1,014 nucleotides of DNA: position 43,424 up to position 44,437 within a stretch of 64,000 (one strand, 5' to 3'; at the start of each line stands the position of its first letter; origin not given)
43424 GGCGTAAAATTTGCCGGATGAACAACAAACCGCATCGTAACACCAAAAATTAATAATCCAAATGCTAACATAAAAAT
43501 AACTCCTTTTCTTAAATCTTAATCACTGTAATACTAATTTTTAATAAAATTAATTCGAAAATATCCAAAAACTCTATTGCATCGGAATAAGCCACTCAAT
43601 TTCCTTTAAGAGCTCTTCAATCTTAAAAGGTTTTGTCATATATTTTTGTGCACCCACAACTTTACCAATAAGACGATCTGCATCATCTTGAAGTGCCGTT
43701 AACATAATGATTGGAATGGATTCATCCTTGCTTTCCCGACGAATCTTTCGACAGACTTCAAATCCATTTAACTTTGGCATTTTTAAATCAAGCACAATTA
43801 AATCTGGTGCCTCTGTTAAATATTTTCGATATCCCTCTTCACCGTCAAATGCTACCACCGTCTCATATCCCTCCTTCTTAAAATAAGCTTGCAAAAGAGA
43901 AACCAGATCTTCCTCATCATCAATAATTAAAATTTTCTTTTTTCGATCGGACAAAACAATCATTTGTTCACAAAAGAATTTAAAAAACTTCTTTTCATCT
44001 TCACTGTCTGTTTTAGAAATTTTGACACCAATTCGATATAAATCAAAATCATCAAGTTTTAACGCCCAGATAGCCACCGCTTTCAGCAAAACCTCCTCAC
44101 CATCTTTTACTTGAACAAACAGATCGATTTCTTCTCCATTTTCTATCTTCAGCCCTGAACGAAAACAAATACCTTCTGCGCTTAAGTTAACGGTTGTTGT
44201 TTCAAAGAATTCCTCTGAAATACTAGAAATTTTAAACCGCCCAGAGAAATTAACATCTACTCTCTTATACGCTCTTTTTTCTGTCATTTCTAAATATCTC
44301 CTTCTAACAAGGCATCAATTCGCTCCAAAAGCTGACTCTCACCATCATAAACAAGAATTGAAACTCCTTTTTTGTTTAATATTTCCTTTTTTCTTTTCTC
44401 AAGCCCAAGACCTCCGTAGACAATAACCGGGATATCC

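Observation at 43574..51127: Five-gene signalling cluster with no DNA-binding output: two kinases and three receiver-only regulators, one fused to PilZ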

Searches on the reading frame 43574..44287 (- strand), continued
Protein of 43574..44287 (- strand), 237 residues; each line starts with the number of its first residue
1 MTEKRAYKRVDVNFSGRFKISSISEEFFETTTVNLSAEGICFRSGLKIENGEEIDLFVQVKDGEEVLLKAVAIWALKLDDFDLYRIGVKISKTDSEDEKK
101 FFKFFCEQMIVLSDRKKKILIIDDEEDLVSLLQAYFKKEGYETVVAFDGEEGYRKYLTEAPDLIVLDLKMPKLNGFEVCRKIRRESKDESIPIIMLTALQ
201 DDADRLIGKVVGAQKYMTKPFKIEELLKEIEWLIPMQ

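Call 64: find_homologous_proteins(query=L004:1-900:+, max_evalue=1e-10)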
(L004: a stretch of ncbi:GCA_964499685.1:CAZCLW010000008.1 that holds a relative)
Query L004:1-900:+ (300 aa): 479 proteins with E <= 1e-10 among 1670 candidates; the best 120 are listed.
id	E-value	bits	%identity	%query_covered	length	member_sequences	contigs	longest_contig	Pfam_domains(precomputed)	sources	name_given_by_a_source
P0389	2.5e-192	655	100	100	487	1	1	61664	PF08447.19,PF13426.14,PF13185.13,PF22335.2,PF01590.33,PF13492.13,PF00989.32,PF00990.27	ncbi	-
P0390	6.4e-144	496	74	100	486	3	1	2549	PF13426.14,PF13185.13,PF22335.2,PF01590.33,PF13492.13,PF00989.32,PF00990.27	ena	-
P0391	5.6e-142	490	73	100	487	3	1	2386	PF13426.14,PF13185.13,PF22335.2,PF01590.33,PF13492.13,PF00989.32,PF24898.3,PF00990.27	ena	-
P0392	2.4e-136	472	70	100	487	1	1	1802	PF13426.14,PF13185.13,PF22335.2,PF01590.33,PF13492.13,PF00990.27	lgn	-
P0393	1.8e-135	469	70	100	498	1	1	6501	PF13426.14,PF13185.13,PF22335.2,PF01590.33,PF13492.13,PF00989.32,PF00990.27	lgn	-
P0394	8.9e-135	466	69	100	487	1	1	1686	PF13426.14,PF13185.13,PF22335.2,PF01590.33,PF08448.17,PF13492.13,PF00990.27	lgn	-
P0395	4.2e-133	461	69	100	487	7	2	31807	PF13426.14,PF13185.13,PF22335.2,PF01590.33,PF08448.17,PF13492.13,PF00989.32,PF00990.27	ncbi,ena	-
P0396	5.8e-133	460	68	100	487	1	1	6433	PF13426.14,PF13185.13,PF22335.2,PF01590.33,PF08448.17,PF13492.13,PF00989.32,PF00990.27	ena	-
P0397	1.0e-132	460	69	100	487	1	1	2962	PF13426.14,PF13185.13,PF22335.2,PF01590.33,PF08448.17,PF13492.13,PF00989.32,PF00990.27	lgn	-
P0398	1.1e-132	460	68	100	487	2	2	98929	PF08447.19,PF13426.14,PF13185.13,PF22335.2,PF01590.33,PF08448.17,PF13492.13,PF00989.32,PF00990.27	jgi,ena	-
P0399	1.6e-132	459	68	100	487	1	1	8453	PF13426.14,PF13185.13,PF22335.2,PF01590.33,PF13492.13,PF00990.27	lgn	-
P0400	1.7e-132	459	68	100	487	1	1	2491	PF13426.14,PF13185.13,PF22335.2,PF01590.33,PF13492.13,PF00990.27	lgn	-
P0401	2.0e-132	459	70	100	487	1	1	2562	PF13426.14,PF13185.13,PF22335.2,PF01590.33,PF13492.13,PF00990.27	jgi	jgi:diguanylate cyclase (GGDEF)-like protein/PAS domain S-box-containing protein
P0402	2.5e-132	458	68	100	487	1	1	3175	PF13426.14,PF13185.13,PF22335.2,PF01590.33,PF13492.13,PF00990.27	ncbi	-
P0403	2.7e-132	458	68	100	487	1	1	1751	PF08447.19,PF13426.14,PF13185.13,PF22335.2,PF01590.33,PF13492.13,PF00990.27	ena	-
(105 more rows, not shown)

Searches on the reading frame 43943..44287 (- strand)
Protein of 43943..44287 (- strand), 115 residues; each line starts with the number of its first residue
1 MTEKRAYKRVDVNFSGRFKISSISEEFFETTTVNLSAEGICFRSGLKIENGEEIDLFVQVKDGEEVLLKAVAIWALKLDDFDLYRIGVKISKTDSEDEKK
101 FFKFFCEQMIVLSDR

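Call 43: search_solved_structures(query=window:43943-44287:-, max_evalue=10, show_alignments=3)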
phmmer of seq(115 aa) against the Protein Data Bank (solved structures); distinct sequences matched with E-value up to 10: 1.
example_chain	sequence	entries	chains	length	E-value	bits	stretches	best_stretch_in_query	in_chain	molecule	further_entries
5vx6_A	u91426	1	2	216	0.41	14.2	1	3-65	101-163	Uncharacterized protein YpfA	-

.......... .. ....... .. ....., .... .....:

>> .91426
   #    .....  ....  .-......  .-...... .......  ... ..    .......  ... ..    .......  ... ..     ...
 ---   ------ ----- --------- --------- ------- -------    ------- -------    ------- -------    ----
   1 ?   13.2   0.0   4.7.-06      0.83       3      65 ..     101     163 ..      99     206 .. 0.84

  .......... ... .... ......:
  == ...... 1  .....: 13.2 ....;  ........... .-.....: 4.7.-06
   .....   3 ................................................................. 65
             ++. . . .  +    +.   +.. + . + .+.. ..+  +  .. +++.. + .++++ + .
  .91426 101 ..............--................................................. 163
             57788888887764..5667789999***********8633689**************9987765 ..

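Call 62: search_protein_representatives(protein=window:43943-44287:-)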
Query: 115 residues. Proteins with E-value up to 0.001 (for the whole library): 161; up to 1e-10: 23; up to 1e-30: 0. The best 150 are listed.
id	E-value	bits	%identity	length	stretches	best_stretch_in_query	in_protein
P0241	8.2e-20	87.3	41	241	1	1-108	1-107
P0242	1.9e-17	79.7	36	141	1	3-112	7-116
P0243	2.5e-17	79.3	41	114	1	3-110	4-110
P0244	2.8e-17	79.1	58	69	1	1-64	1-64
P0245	8.2e-15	71.2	40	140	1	3-114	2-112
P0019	1.5e-14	70.3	38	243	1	1-104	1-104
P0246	3.7e-14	69.1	33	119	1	2-110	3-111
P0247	1.8e-13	66.9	35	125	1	2-110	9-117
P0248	2.4e-13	66.4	36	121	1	1-114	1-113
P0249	1.1e-12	64.3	34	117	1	1-110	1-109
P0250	1.3e-12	64.1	34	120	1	1-111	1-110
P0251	1.8e-12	63.6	36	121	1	4-107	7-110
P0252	2.8e-12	63.0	33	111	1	1-109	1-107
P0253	3.0e-12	62.9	35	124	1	1-113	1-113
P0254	3.4e-12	62.8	30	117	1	3-108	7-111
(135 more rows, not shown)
